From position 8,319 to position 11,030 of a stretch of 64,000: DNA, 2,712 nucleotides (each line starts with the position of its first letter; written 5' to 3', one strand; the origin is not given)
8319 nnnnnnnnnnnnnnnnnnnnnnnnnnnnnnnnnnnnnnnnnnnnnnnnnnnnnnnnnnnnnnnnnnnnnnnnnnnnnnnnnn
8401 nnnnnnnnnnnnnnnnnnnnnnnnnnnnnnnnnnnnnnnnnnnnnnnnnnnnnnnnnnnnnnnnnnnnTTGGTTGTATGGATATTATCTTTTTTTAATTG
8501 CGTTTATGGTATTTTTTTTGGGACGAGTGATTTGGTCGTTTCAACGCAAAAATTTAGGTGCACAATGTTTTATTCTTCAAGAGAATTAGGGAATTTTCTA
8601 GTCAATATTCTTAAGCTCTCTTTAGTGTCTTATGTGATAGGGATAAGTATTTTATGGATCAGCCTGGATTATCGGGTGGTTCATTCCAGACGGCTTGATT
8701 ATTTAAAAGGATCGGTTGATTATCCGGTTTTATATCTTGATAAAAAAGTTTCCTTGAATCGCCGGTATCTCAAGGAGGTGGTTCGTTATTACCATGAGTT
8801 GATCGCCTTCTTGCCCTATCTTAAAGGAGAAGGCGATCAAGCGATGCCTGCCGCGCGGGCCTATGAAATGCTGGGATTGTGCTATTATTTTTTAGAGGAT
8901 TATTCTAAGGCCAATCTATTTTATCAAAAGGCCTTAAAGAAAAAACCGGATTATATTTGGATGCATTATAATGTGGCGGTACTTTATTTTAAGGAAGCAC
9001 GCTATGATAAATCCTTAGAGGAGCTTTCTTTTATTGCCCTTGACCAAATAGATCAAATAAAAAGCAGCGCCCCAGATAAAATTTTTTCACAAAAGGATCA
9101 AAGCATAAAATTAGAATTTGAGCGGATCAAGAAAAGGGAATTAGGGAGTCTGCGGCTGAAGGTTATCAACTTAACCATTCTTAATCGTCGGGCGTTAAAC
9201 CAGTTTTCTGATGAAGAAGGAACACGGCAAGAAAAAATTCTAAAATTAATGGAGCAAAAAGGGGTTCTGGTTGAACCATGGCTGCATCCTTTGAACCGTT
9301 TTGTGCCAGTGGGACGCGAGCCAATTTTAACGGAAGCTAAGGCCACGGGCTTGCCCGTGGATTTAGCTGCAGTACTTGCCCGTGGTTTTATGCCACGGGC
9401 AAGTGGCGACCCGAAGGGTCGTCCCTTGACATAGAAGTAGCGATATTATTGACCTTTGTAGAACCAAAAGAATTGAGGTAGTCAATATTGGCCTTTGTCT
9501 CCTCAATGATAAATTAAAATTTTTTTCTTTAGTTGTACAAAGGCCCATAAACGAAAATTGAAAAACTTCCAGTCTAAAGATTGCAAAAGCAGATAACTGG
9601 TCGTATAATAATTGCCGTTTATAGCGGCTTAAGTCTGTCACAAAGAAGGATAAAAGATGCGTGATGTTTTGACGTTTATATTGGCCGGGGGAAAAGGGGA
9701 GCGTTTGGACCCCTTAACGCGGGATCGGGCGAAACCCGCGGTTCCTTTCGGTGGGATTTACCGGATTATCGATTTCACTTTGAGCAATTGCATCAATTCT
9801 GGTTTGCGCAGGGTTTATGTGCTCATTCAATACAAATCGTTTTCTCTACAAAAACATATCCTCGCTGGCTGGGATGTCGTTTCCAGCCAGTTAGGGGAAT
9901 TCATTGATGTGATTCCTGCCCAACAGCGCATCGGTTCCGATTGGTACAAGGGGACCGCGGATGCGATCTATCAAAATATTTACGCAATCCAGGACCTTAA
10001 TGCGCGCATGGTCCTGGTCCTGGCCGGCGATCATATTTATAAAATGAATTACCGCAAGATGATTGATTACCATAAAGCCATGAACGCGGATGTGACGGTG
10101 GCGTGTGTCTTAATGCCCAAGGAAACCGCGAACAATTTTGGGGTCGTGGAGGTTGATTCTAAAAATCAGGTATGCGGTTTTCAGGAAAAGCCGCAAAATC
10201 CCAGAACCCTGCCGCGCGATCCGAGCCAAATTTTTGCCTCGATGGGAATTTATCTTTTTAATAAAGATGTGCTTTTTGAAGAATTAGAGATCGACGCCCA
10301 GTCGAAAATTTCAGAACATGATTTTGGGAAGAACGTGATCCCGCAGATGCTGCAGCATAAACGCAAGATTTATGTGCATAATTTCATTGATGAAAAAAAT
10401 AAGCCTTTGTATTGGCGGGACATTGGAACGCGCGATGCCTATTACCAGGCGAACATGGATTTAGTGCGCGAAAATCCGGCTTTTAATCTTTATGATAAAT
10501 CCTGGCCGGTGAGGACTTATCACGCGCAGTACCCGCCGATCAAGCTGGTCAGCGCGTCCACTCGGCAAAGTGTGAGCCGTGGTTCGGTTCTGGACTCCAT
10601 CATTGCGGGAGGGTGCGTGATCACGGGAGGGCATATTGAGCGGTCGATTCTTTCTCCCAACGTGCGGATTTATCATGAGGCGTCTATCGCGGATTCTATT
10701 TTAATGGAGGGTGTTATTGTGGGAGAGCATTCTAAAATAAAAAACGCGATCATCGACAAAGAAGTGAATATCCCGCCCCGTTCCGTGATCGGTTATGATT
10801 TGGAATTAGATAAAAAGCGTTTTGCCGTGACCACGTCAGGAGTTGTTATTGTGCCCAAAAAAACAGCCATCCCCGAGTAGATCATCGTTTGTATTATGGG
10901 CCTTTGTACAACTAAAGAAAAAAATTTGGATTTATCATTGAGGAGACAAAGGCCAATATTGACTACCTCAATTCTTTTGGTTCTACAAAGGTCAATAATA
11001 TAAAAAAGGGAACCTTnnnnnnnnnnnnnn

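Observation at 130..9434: Tandem paralogous TPR-membrane proteins, a B12-radical SAM protein, a YfhO-like membrane protein and a TPR protein: candidate envelope glycosylation cluster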

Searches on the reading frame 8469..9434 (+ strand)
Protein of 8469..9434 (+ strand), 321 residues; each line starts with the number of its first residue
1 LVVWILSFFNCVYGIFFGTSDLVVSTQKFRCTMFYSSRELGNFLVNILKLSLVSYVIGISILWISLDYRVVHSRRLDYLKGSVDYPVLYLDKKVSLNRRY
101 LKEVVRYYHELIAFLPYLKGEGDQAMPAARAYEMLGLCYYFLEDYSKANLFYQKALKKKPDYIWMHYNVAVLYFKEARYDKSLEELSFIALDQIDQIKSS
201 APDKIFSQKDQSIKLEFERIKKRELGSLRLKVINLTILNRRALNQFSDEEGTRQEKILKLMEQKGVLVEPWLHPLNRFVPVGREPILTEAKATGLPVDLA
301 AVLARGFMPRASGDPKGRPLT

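Call 3: search_protein_families(library=pfam, proteins=[window:8469-9434:+], max_evalue=0.1)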
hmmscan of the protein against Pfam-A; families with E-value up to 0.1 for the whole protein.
window:8469-9434:+ (321 aa): 11 families
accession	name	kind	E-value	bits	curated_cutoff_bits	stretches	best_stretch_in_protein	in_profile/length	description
PF07719.23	TPR_2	-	2.4e-06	27.7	27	1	129-162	1-34/34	Tetratricopeptide repeat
PF00515.34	TPR_1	-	3.6e-06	27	27.8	1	129-162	1-34/34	Tetratricopeptide repeat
PF13424.12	TPR_12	-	4.7e-06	27.1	30.1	1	123-157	39-73/77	Tetratricopeptide repeat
PF13414.12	TPR_11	-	7.7e-05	22.7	26.8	1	139-175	4-40/42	TPR repeat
PF13181.12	TPR_8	-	0.00046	20.6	25.7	1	129-161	1-33/34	Tetratricopeptide repeat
PF14559.12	TPR_19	-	0.00063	20.5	25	1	143-187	5-49/68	Tetratricopeptide repeat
PF13431.12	TPR_17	-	0.0029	18.2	24.4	1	151-183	1-33/34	Tetratricopeptide repeat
PF13428.12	TPR_14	-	0.05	14.7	23.5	0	130-170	2-42/44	Tetratricopeptide repeat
PF13174.12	TPR_6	-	0.052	14.7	26.3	0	131-161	2-32/33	Tetratricopeptide repeat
PF13432.12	TPR_16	-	0.053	14.4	32.7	0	127-162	28-64/65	Tetratricopeptide repeat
PF25068.1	ARM_TT21_4th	-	0.094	13.4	30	0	144-187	14-56/153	Tetratricopeptide repeat protein 21 forth ARM domain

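Call 4: search_protein_families(library=ncbifam, proteins=[window:8469-9434:+], max_evalue=0.1)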
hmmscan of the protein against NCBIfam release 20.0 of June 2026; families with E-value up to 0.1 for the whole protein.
window:8469-9434:+ (321 aa): 10 families
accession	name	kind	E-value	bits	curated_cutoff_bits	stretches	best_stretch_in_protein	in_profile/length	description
NF047371.1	FlcA_CTERM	equivalog_domain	1.1e-06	27.4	300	1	129-188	438-498/646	periplasmic flagellar collar protein FlcA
NF040959.1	MamA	equivalog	0.00025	20.6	200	1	134-187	76-129/204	magnetosome protein MamA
NF053520.1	HK_Porph_FimS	equivalog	0.001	17.4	600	1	117-158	113-153/618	sensor histidine kinase FimS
TIGR02521.1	type_IV_pilW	equivalog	0.0015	18.1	154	1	129-183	135-189/234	type IV pilus biogenesis/stability protein PilW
TIGR02917.1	PEP_TPR_lipo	equivalog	0.013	13.4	312.2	1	129-184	601-656/899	XrtA/PEP-CTERM system TPR-repeat protein PrsT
NF033758.1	gliding_GltE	equivalog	0.018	14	225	1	132-186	225-279/411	adventurous gliding motility TPR repeat lipoprotein GltE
NF008391.2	PRK11189.1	equivalog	0.033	13.7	250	1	129-190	99-161/297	lipoprotein NlpI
TIGR00990.1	3a0801s09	subfamily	0.053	12.1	757.25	1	139-183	409-453/615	mitochondrial import receptor subunit TOM70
NF033762.1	social_mot_Tgl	equivalog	0.055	12.8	225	1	143-184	80-121/252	social motility TPR repeat lipoprotein Tgl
NF002460.0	PRK01658.1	subfamily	0.092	12.7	112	0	32-75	11-54/122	CidA/LrgA family holin-like protein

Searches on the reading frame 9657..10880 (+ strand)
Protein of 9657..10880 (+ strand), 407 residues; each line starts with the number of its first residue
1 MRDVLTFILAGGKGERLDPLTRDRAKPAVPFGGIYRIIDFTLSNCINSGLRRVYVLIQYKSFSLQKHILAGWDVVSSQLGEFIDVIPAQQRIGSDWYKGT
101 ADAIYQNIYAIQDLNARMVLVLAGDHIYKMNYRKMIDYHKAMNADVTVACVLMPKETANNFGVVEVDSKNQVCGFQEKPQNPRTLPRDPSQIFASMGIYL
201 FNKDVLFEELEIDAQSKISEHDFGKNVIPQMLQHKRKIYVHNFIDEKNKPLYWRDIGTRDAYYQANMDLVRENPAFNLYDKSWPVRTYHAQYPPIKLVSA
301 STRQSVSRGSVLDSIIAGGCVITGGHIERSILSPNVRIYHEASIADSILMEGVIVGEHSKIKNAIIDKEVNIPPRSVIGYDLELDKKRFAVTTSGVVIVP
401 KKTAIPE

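Call 104: search_protein_families(library=ncbifam, proteins=[window:9657-10880:+], max_evalue=1e-10)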
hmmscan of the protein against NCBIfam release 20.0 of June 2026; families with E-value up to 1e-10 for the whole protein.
window:9657-10880:+ (407 aa): 11 families
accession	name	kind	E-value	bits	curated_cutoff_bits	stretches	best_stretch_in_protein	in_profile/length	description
NF001947.0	PRK00725.1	subfamily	6.7e-168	558.8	470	1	2-403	15-418/426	glucose-1-phosphate adenylyltransferase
NF002023.0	PRK00844.1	subfamily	1.4e-158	528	458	1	2-404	5-407/408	glucose-1-phosphate adenylyltransferase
TIGR02091.1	glgC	equivalog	6.4e-144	479.5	424.9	1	4-379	1-363/364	glucose-1-phosphate adenylyltransferase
NF003670.0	PRK05293.1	equivalog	1.1e-115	386.6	470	1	2-385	3-365/382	glucose-1-phosphate adenylyltransferase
NF002772.0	PRK02862.1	equivalog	7.2e-100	334.7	537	1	1-350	1-345/429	glucose-1-phosphate adenylyltransferase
TIGR02092.1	glgD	equivalog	2.8e-47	161.5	236.6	1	13-377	12-353/370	glucose-1-phosphate adenylyltransferase subunit GlgD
NF052502.1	man1P_GTase_Rv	exception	4.3e-35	121.2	440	1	7-375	4-327/352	mannose-1-phosphate guanylyltransferase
TIGR03992.1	Arch_glmU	subfamily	4.5e-26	91.7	292.1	1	6-388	3-342/393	bifunctional sugar-1-phosphate nucleotidylyltransferase/acetyltransferase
TIGR01208.1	rmlA_long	equivalog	6.9e-19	67.9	320.25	1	7-374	3-333/353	glucose-1-phosphate thymidylyltransferase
NF041173.1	Sug_nt_acttase_Thmprot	equivalog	6.2e-16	58.3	600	1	7-261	4-219/405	bifunctional sugar-1-phosphate nucleotidylyltransferase/acetyltransferase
NF041313.1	UDPGP_AglF_Halo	equivalog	8.3e-15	54.9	400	1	7-236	4-207/234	UTP--glucose-1-phosphate uridylyltransferase AglF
